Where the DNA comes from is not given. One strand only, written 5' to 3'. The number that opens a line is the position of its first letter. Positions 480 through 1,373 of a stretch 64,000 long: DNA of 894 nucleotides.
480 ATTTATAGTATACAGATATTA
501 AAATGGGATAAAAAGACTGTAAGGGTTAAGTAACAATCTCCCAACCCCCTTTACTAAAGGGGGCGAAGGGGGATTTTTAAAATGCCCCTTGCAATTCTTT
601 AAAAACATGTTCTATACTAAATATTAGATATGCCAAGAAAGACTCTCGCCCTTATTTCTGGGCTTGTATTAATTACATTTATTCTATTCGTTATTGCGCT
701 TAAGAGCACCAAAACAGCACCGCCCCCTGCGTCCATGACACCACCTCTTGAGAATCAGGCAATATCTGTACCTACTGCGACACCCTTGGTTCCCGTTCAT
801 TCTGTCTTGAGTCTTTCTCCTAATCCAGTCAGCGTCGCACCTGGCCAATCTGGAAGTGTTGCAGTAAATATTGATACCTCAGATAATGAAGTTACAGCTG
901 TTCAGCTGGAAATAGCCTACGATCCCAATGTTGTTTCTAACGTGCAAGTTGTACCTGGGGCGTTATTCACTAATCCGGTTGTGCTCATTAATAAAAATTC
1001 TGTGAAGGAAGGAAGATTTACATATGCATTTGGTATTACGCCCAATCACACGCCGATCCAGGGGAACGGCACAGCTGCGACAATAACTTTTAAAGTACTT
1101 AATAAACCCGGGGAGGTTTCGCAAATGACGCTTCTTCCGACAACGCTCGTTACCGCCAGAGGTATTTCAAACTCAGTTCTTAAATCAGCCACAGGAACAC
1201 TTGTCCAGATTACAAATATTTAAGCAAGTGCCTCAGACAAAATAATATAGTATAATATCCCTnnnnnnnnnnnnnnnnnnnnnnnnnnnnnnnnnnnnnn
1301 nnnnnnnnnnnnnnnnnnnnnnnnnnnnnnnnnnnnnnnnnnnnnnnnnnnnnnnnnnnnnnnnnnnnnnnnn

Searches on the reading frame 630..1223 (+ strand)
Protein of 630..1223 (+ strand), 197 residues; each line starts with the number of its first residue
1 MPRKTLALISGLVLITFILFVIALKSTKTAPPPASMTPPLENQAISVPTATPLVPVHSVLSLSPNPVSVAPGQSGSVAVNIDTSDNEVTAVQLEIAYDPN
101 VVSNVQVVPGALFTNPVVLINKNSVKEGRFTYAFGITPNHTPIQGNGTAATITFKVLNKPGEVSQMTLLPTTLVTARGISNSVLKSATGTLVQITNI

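Call 94: search_protein_families(library=pfam, proteins=[window:630-1223:+], max_evalue=0.001)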
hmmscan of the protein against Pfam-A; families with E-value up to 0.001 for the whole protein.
window:630-1223:+ (197 aa): 1 family
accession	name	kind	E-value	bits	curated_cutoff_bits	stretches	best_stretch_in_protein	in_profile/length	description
PF00963.24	Cohesin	-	5.7e-11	43.2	24.1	1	65-186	6-131/139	Cohesin domain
